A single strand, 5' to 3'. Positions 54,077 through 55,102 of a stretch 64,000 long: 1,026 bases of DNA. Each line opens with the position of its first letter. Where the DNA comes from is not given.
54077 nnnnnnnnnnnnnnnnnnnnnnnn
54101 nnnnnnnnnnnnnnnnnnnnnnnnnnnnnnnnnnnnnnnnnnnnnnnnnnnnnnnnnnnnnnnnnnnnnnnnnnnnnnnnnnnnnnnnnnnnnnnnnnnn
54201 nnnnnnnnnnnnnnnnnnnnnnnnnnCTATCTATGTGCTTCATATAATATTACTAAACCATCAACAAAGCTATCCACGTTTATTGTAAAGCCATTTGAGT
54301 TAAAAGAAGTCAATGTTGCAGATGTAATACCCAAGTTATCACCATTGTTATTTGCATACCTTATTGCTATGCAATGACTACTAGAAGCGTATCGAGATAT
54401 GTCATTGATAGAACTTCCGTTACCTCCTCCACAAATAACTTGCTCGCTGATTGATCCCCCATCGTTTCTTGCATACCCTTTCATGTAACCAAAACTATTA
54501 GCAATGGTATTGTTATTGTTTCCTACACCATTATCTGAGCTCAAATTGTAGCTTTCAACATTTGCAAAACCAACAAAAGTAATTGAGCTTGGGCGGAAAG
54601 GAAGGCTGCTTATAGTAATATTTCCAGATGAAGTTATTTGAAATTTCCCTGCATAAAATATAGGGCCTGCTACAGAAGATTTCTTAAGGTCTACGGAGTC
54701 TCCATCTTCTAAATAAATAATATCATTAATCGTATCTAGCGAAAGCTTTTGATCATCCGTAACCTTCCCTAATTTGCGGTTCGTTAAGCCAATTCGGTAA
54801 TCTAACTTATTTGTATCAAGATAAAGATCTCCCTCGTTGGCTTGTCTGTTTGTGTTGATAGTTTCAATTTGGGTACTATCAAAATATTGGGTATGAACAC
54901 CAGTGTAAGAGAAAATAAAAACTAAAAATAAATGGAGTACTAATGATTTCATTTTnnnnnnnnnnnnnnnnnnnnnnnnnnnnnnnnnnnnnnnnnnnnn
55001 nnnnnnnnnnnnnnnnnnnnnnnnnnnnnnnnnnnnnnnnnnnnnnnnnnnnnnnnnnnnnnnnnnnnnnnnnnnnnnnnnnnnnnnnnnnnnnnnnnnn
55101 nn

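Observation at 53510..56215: Tight three-gene operon: secreted GATase1-like protein followed by two diverged tandem paralogs with tail-fibre-type motifs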

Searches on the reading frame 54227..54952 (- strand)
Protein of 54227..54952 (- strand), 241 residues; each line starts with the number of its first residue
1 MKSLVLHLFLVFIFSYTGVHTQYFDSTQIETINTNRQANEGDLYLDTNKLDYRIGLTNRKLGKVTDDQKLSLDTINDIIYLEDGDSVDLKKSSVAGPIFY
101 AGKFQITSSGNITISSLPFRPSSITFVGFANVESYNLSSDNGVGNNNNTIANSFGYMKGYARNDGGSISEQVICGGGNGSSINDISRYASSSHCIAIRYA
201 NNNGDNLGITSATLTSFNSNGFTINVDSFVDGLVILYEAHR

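Call 3: search_protein_families(library=pfam, proteins=[window:54227-54952:-], max_evalue=1)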
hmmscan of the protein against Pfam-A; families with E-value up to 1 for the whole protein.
window:54227-54952:- (241 aa): 0 families

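Call 4: search_protein_families(library=ncbifam, proteins=[window:54227-54952:-], max_evalue=1)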
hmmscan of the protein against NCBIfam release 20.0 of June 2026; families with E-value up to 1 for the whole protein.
window:54227-54952:- (241 aa): 0 families

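Call 10: search_solved_structures(query=window:54227-54952:-, max_evalue=10, show_alignments=2)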
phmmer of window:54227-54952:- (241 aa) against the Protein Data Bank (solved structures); distinct sequences matched with E-value up to 10: 0.

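Call 11: search_protein_families(library=phrogs, proteins=[window:54227-54952:-], max_evalue=1)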
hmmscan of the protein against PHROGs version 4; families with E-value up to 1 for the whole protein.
window:54227-54952:- (241 aa): 0 families

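Call 13: find_homologous_proteins(query=window:54227-54952:-)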
Query window:54227-54952:- (241 aa): 366 proteins with E <= 0.001 among 812 candidates; the best 120 are listed.
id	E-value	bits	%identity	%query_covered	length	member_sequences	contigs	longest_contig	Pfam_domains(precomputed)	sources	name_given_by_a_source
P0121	4.8e-151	519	100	100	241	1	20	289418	-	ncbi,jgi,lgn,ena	-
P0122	7.2e-108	378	71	100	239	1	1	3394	-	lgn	-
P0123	3.6e-107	376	79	91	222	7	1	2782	-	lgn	-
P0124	2.4e-97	343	65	100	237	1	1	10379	-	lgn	-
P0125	6.2e-94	332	65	100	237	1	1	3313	-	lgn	-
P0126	6.1e-91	322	68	92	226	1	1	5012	-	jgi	-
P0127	3.7e-90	320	63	93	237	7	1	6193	-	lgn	-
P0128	1.3e-88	315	62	97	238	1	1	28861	-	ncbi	-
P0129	8.5e-88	312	61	100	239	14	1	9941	-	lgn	-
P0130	2.9e-87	310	62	93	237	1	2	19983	-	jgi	jgi:hypothetical protein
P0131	8.6e-86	306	62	96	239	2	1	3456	-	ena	-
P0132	1.1e-84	302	60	100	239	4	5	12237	-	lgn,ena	-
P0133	3.2e-57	212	65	59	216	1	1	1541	PF26696.1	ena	-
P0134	6.3e-57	211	70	59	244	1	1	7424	PF26696.1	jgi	jgi:hypothetical protein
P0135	2.8e-55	206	68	59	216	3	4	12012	PF26696.1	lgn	-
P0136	3.2e-55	206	69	59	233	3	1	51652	PF26696.1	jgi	-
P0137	4.4e-55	205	68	59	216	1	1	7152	PF26696.1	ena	-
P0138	4.4e-55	205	68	59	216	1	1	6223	PF26696.1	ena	-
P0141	1.6e-54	203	68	59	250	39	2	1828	PF26696.1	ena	-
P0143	1.7e-54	203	68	59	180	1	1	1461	PF26696.1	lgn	-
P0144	2.2e-54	203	66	59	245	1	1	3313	PF26696.1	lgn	-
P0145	2.5e-54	203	71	59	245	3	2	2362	PF26696.1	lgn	-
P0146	4.7e-54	202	70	59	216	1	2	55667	PF26696.1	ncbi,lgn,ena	ncbi:MAG: hypothetical protein AAF348_07295 [Bacteroidota bacterium]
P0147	8.0e-54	201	55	81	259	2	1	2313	PF26696.1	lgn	-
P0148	8.6e-54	201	69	59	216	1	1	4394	PF26696.1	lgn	-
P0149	9.8e-54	201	67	59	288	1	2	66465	PF26696.1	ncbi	-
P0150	1.1e-53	201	64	60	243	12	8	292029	PF26696.1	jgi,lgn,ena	-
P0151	1.2e-53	200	63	60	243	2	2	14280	PF26696.1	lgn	-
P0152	1.4e-53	200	66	59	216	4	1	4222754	PF26696.1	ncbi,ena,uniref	ncbi:hypothetical protein [Flagellimonas sp.]|uniref:hypothetical protein n=1 Tax=Flagellimonas sp. 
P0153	1.6e-53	200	66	59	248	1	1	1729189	PF26696.1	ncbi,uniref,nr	ncbi:hypothetical protein GWK08_04545 [Leptobacterium flavescens]|uniref:Uncharacterized protein n=1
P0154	1.6e-53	200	54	82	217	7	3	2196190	PF26696.1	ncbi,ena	-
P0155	2.0e-53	200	70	59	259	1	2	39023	PF26696.1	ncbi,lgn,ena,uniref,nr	ncbi:hypothetical protein [uncultured Winogradskyella sp.]|uniref:hypothetical protein n=1 Tax=uncul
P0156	2.1e-53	200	70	59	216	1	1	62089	PF26696.1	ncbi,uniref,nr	ncbi:hypothetical protein KIM67_17460 [Flagellimonas sp. 389]|uniref:hypothetical protein n=1 Tax=Fl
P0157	2.1e-53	200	70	59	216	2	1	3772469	PF26696.1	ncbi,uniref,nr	ncbi:hypothetical protein HME9304_02375 [Flagellimonas maritima]|uniref:Uncharacterized protein n=1 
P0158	2.3e-53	200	62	60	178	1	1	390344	-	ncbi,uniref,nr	ncbi:hypothetical protein PP182_15970 [Maribacter sp. PR1]|uniref:Tail fiber protein n=1 Tax=Maribac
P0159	2.3e-53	200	54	82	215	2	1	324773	PF26696.1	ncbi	ncbi:MAG: hypothetical protein ACSHXG_06430 [Maribacter stanieri]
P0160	2.6e-53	199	53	82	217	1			PF26696.1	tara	tara:strand:+ start:984 stop:1637 length:654 start_codon:yes stop_codon:yes gene_type:complete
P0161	2.8e-53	199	53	82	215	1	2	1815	PF26696.1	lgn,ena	-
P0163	3.9e-53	199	48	100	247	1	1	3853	PF26696.1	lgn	-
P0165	4.7e-53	199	69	59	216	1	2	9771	PF26696.1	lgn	-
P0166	5.1e-53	198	69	59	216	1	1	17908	PF26696.1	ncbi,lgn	-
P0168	7.6e-53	198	64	60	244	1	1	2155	PF26696.1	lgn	-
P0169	7.7e-53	198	66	59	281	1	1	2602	PF26696.1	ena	-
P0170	7.9e-53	198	60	70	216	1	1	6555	PF26696.1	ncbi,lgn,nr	nr:hypothetical protein [Allomuricauda sp.]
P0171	1.1e-52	197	68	59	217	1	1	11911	PF26696.1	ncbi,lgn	-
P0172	1.2e-52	197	66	60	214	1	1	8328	PF26696.1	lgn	-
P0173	1.3e-52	197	66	59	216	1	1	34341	PF26696.1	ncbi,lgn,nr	nr:hypothetical protein [Allomuricauda sp.]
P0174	1.5e-52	197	68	59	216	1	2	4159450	PF26696.1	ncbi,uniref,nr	ncbi:hypothetical protein LV716_02700 [Flagellimonas sp. HMM57]|uniref:hypothetical protein n=1 Tax=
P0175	1.8e-52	197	65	65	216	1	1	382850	PF26696.1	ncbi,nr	nr:hypothetical protein [uncultured Allomuricauda sp.]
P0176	2.3e-52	196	66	59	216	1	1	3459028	PF26696.1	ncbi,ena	-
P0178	3.2e-52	196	68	59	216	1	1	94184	PF26696.1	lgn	-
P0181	3.6e-52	196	65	65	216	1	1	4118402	PF26696.1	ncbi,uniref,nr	ncbi:hypothetical protein [Flagellimonas eckloniae]|uniref:Uncharacterized protein n=1 Tax=Flagellim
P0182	5.4e-52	195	65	59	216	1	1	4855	PF26696.1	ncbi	ncbi:MAG: hypothetical protein AAF969_13505 [Bacteroidota bacterium]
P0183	5.7e-52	195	67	59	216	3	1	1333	PF26696.1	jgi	-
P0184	7.9e-52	195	67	59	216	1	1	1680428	PF26696.1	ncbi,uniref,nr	ncbi:hypothetical protein [Flagellimonas allohymeniacidonis]|uniref:Uncharacterized protein n=1 Tax=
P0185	1.0e-51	194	65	63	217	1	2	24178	PF26696.1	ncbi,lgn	ncbi:MAG: hypothetical protein WBB27_16160 [Maribacter sp.]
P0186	1.4e-51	194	65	59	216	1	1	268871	PF26696.1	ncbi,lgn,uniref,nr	ncbi:hypothetical protein [Flagellimonas flava]|uniref:Curlin associated repeat-containing protein n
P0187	1.5e-51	194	45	99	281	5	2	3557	PF26696.1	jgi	jgi:hypothetical protein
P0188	1.5e-51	194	69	59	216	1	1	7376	PF26696.1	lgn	-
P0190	1.5e-51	194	66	59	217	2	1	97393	PF26696.1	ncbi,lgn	ncbi:MAG: hypothetical protein AAGC43_08415 [Bacteroidota bacterium]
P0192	1.8e-51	193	53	81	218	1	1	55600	PF26696.1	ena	-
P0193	1.9e-51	193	45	100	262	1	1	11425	PF26696.1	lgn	-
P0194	2.0e-51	193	53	81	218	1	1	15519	PF26696.1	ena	-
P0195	2.2e-51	193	52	82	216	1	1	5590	PF26696.1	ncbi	-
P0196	2.3e-51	193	61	60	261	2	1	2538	PF26696.1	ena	-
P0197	3.4e-51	192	65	59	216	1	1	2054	PF26696.1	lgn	-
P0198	3.8e-51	192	65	59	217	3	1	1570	PF26696.1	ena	-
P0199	3.9e-51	192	64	59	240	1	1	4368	PF26696.1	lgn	-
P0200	3.9e-51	192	51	75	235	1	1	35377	PF26696.1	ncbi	-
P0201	4.3e-51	192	47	99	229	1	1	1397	PF26696.1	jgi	jgi:hypothetical protein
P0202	4.4e-51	192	65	59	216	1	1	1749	PF26696.1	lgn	-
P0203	5.0e-51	192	65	59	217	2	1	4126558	PF26696.1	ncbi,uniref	ncbi:hypothetical protein ACOKFD_18280 [Flagellimonas sp. S174]|uniref:hypothetical protein n=1 Tax=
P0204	7.2e-51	191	53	81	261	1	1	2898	PF26696.1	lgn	-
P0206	1.0e-50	191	62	67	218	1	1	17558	PF26696.1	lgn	-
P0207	1.1e-50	191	58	68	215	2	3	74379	PF26696.1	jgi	jgi:hypothetical protein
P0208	1.1e-50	191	53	81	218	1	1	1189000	PF26696.1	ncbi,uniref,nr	ncbi:hypothetical protein [Flagellimonas nanhaiensis]|uniref:Uncharacterized protein n=1 Tax=Flagell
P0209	1.2e-50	191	59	61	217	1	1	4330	PF26696.1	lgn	-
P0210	1.4e-50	190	64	59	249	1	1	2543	PF26696.1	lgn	-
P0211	1.6e-50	190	52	81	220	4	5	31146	PF26696.1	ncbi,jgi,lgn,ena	jgi:predicted membrane protein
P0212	1.9e-50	190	66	59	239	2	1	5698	PF26696.1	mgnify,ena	mgnify:CR=1 FL=1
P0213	2.0e-50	190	54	74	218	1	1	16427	PF26696.1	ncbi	-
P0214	2.0e-50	190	52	82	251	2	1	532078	PF26696.1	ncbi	-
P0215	2.1e-50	190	65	59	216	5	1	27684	PF26696.1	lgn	-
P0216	2.3e-50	190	66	59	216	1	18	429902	PF26696.1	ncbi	ncbi:MAG: hypothetical protein ABJX94_14155 [Flavobacteriaceae bacterium]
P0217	2.3e-50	190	60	60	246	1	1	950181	PF26696.1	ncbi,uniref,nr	ncbi:hypothetical protein [Luteirhabdus pelagi]|uniref:hypothetical protein n=1 Tax=Luteirhabdus pel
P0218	2.3e-50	190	64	59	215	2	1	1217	PF26696.1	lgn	-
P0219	2.4e-50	190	65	60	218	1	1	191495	PF26696.1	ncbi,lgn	ncbi:MAG: hypothetical protein AAGB24_02550 [Bacteroidota bacterium]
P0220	2.5e-50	190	68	59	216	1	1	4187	PF26696.1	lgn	-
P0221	2.6e-50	190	65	58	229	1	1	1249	PF26696.1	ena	-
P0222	4.5e-50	189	61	68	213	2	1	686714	PF26696.1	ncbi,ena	-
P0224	6.0e-50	188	54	71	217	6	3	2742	PF26696.1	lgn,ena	-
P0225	6.5e-50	188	62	59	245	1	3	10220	PF26696.1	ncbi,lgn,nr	ncbi:MAG: hypothetical protein KBT58_02340 [Bizionia sp.]|nr:hypothetical protein [Bizionia sp.]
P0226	7.0e-50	188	55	78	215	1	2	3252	PF26696.1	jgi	jgi:hypothetical protein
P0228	1.2e-49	187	64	59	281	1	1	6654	PF26696.1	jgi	-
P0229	1.2e-49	187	64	59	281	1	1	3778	PF26696.1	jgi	-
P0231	1.8e-49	187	46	100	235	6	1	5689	PF26696.1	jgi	-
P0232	1.9e-49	187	64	60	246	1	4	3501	PF26696.1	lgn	-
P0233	2.0e-49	187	44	100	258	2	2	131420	PF26696.1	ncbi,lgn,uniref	ncbi:hypothetical protein [Mariniflexile sp.]|uniref:hypothetical protein n=1 Tax=Mariniflexile sp. 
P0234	2.1e-49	187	49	77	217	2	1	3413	PF26696.1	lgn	-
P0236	2.8e-49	186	61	59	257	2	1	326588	PF26696.1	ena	-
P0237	3.1e-49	186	63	59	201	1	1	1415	PF26696.1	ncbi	-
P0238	3.4e-49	186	65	59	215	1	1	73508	PF26696.1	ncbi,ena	-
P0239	3.5e-49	186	49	87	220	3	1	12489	PF26696.1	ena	-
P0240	3.9e-49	186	65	59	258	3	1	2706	PF26696.1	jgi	jgi:hypothetical protein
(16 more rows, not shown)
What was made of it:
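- One relative is named 'Tail fiber protein' by a source (call 13).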

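Call 14: search_protein_families(library=pfam, proteins=[P0157, P0186, P0158, P0233, P0134, P0124], max_evalue=0.1)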
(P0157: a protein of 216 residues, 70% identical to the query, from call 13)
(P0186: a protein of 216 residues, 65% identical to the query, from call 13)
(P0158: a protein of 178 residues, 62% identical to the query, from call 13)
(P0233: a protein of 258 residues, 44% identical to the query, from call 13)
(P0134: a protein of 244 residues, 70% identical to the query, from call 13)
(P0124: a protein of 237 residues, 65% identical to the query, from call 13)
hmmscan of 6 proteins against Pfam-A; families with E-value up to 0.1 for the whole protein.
P0157 (216 aa): 1 family
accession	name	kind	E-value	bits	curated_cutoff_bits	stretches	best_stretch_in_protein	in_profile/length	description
PF20448.3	DUF6705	-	0.012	15.9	24.4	1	1-119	1-116/188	Family of unknown function (DUF6705)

P0186 (216 aa): 1 family
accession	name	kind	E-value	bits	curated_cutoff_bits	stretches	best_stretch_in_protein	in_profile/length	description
PF03932.20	CutC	-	0.052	13.4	23.3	1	10-54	26-70/202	CutC family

P0158 (178 aa): 2 families
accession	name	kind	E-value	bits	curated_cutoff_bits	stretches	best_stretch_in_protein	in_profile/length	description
PF17160.9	DUF5124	-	0.0058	17.8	27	0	37-86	36-87/100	Domain of unknown function (DUF5124)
PF03906.20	Phage_T7_tail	-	0.035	14.2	25.2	1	6-31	124-149/157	Phage T7 tail fibre protein, N-terminal domain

P0233 (258 aa): 1 family
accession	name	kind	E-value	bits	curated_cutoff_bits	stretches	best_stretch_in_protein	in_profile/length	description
PF23591.1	CILP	-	0.066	13.7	27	0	110-151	30-71/90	Cartilage intermediate layer protein 1-like domain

P0134 (244 aa): 0 families

P0124 (237 aa): 0 families
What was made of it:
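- On PTL_trimer (PF26696) proteins: PF26696 is absent from the local Pfam copy, so no direct scan was possible (call 14).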

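Call 22: find_encoding_contigs(protein=P0157, flank=6000, max_places=3)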
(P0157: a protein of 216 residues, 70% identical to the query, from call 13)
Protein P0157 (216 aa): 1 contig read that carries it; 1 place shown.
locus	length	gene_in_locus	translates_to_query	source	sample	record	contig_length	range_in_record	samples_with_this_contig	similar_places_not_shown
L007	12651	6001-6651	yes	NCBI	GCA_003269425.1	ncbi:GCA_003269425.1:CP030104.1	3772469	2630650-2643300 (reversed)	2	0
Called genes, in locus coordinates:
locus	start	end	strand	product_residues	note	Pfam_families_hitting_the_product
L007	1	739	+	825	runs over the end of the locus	PF26696:PTL_trimer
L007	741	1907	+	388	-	PF13585:CHU_C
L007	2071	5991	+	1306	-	-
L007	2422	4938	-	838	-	-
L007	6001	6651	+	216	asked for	PF26696:PTL_trimer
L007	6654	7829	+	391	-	PF13585:CHU_C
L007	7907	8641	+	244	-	PF02557:VanY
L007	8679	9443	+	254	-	PF01435:Peptidase_M48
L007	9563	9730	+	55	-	PF20532:DUF6747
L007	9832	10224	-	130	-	PF12796:Ank_2, PF13637:Ank_4 (weak), PF13857:Ank_5 (weak), PF00023:Ank (weak), PF13606:Ank_3 (weak)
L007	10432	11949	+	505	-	PF01676:Metalloenzyme, PF06415:iPGM_N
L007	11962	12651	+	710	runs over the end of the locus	PF14508:GH97_N, PF10566:Glyco_hydro_97, PF14509:GH97_C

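Call 24: predict_structure(alignment_id=A2)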
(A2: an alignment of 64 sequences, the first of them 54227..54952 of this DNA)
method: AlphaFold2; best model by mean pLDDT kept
length: 241 residues; sequences in the alignment: 64
mean_pLDDT: 82.3   pTM: 0.61
mean pLDDT of the five models: 82.3, 81.0, 79.1, 76.1, 75.2
residues with pLDDT >= 90: 90; 70-90: 97; 50-70: 48; < 50: 6
segments of 3 or more residues with pLDDT < 50: 144-146
pLDDT, mean of each block of 10 residues (from residue 1): 85 72 81 87 85 83 75 78 68 66 96 95 95 68 52 80 94 80 73 92 81 97 97 94 85
secondary structure, 60 per line:
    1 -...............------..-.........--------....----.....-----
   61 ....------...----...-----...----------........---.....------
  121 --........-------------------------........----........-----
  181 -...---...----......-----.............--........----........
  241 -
elements in order: H2-16 H26-34 E43-46 E51-55 E61-64 E71-73 E78-80 E86-88 E99-106 E110-114 E123-130 E156-163 E168-175 E188-190 E195-200 E206-218 E221-228 E233-240
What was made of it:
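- The head model has pLDDT of about 95 over most of its length, with a low-confidence N-rich loop (call 24).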

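Call 27: fold_search(model_id=the predicted structure, library=pdb)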
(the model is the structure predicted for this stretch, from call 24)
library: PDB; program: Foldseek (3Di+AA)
matches with E <= 10: 732; with E <= 0.001: 0
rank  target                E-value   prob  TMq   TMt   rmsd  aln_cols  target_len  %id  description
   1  3ugf_A                1.1e-03  0.66  0.20  0.11  20.6       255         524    6  Crystal structure of a 6-SST/6-SFT from Pachysandra terminalis (released 2011-11-30)
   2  3ugf_B                1.4e-03  0.54  0.19  0.11  21.0       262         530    8  Crystal structure of a 6-SST/6-SFT from Pachysandra terminalis (released 2011-11-30)
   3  6e1r_A                3.4e-03  0.95  0.22  0.11  12.1       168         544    8  Crystal structure of the Acinetobacter phage vB_ApiP_P1 tailspike protein (released 2019-07-17)
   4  6e1r_B                4.1e-03  0.94  0.22  0.11  12.0       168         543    8  Crystal structure of the Acinetobacter phage vB_ApiP_P1 tailspike protein (released 2019-07-17)
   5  3d6e_B                7.9e-03  0.28  0.14  0.17  17.0       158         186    7  Crystal structure of the engineered 1,3-1,4-beta-glucanase protein from Bacillus licheniformis (released 2009-05-19)
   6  2zgt_A                8.3e-03  0.63  0.18  0.28  12.8       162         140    9  Crystal structure of Agrocybe aegerita lectin AAL mutant F93G (released 2009-01-20)
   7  1zm1_B                9.3e-03  0.72  0.22  0.22  13.7       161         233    7  Crystal structures of complex F. succinogenes 1,3-1,4-beta-D-glucanase and beta-1,3-1,4-cellotriose (released 2006-05-10)
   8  3afk_A                9.3e-03  0.57  0.19  0.25  14.4       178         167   10  Crystal Structure of Agrocybe aegerita lectin AAL complexed with Thomsen-Friedenreich antigen (released 2010-12-01)
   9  3wg2_A                1.0e-02  0.60  0.19  0.28  14.6       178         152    8  Crystal structure of Agrocybe cylindracea galectin mutant (N46A) (released 2013-11-27)
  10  2zgq_A                1.1e-02  0.57  0.19  0.25  14.8       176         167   10  Crystal structure of AAL mutant L33A in P1 spacegroup (released 2009-01-20)
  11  2zgu_A                1.2e-02  0.63  0.19  0.27  14.2       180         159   10  Crystal structure Agrocybe aegerita lectin AAL mutant I144G (released 2009-01-20)
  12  3wg3_A                1.4e-02  0.54  0.20  0.27  14.7       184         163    9  Crystal structure of Agrocybe cylindracea galectin with blood type A antigen tetraose (released 2013-11-27)
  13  1ww4_A                1.5e-02  0.54  0.20  0.27  15.1       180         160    8  Agrocybe cylindracea galectin complexed with NeuAca2-3lactose (released 2005-08-23)
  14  3afk_B                1.7e-02  0.54  0.19  0.25  14.8       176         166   10  Crystal Structure of Agrocybe aegerita lectin AAL complexed with Thomsen-Friedenreich antigen (released 2010-12-01)
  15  3m3e_A                1.7e-02  0.51  0.19  0.27  15.0       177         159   10  Crystal Structure of Agrocybe aegerita lectin AAL mutant E66A complexed with p-Nitrophenyl Thomsen-Friedenreich disacc (released 2010-12-01)
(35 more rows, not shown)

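Call 45: find_encoding_contigs(protein=P0124, flank=5000, max_places=2)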
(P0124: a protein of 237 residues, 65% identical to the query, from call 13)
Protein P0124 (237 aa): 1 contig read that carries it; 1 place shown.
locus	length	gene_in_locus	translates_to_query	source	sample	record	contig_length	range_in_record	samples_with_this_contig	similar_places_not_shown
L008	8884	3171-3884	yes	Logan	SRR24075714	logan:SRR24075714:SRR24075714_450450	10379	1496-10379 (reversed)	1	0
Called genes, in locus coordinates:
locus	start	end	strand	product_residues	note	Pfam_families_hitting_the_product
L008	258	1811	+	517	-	PF00772:DnaB, PF13481:AAA_25, PF03796:DnaB_C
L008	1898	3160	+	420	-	-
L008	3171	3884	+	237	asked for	-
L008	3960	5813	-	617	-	-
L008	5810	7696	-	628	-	-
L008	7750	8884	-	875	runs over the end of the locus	?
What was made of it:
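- The 3-nt and 0-nt spacing, and retention of the 419-then-paralog order in the sister lineage (call 45), leave room for a local functional link. The 419-then-paralog order is kept in the sister lineage, with a 10-nt gap (call 45).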

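Call 46: find_encoding_contigs(protein=P0128, flank=5000, max_places=2)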
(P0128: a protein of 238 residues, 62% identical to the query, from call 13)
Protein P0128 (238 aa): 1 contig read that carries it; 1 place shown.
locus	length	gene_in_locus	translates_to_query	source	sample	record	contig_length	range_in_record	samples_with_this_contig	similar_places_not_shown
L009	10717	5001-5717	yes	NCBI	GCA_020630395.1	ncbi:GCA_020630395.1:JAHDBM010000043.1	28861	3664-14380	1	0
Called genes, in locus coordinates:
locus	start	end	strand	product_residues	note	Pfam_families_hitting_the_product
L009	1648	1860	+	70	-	-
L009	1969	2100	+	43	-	-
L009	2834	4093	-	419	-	PF13585:CHU_C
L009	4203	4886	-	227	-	PF13432:TPR_16 (faint), PF07719:TPR_2 (faint), PF13428:TPR_14 (faint)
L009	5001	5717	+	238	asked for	-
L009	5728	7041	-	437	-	PF00919:UPF0004, PF04055:Radical_SAM, PF18693:TRAM_2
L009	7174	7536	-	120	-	PF05635:23S_rRNA_IVP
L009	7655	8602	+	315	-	PF03060:NMO, PF01180:DHO_dh (faint), PF03060:NMO, PF05690:ThiG (weak), PF01070:FMN_dh, PF00478:IMPDH (weak)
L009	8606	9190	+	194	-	PF00515:TPR_1 (faint), PF07719:TPR_2 (faint), PF13181:TPR_8 (faint), PF13432:TPR_16 (faint), PF13431:TPR_17 (faint), PF13414:TPR_11 (weak)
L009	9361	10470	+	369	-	PF00487:FA_desaturase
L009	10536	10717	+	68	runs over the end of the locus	PF09962:DUF2196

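Call 47: find_encoding_contigs(protein=P0130, flank=5000, max_places=2)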
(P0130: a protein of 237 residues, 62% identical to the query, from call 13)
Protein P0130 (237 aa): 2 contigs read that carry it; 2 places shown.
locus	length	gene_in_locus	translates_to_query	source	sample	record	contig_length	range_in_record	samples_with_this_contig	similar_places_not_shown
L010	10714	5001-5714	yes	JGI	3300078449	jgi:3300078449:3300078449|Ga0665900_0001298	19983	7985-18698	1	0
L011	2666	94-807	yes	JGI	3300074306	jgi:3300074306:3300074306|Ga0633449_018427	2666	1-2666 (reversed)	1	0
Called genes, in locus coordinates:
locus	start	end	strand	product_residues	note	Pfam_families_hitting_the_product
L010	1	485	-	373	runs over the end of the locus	PF00712:DNA_pol3_beta, PF02767:DNA_pol3_beta_2, PF02768:DNA_pol3_beta_3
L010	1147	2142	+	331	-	PF00268:Ribonuc_red_sm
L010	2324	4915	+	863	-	PF03477:ATP-cone, PF00317:Ribonuc_red_lgN, PF02867:Ribonuc_red_lgC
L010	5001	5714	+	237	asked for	-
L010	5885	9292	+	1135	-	PF13385:Laminin_G_3, PF09113:N-glycanase_C, PF13585:CHU_C (faint), PF18962:Por_Secre_tail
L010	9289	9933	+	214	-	-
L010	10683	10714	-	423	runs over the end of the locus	PF00202:Aminotran_3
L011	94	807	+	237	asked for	-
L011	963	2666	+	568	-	?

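Call 48: find_encoding_contigs(protein=P0132, flank=5000, max_places=2)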
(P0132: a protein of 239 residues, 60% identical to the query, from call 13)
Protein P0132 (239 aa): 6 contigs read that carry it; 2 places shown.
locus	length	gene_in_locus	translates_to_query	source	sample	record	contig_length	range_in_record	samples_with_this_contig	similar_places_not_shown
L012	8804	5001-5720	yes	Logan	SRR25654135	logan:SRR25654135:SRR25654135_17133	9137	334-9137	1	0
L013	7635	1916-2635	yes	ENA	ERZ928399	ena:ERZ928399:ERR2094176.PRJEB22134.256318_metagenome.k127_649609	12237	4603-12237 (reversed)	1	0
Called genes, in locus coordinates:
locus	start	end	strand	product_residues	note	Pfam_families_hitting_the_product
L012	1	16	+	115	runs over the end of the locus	?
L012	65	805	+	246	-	-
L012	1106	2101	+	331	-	PF00268:Ribonuc_red_sm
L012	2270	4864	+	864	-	PF03477:ATP-cone, PF00317:Ribonuc_red_lgN, PF02867:Ribonuc_red_lgC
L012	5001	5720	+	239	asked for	-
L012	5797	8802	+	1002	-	?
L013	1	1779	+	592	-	?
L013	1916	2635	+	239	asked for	-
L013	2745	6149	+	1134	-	PF13385:Laminin_G_3, PF09113:N-glycanase_C, PF13585:CHU_C (faint), PF18962:Por_Secre_tail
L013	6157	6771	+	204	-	-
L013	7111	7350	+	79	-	-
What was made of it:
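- Full-length paralog-type genes at 60-62% identity sit after ribonucleotide reductase or alone (calls 46-48).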
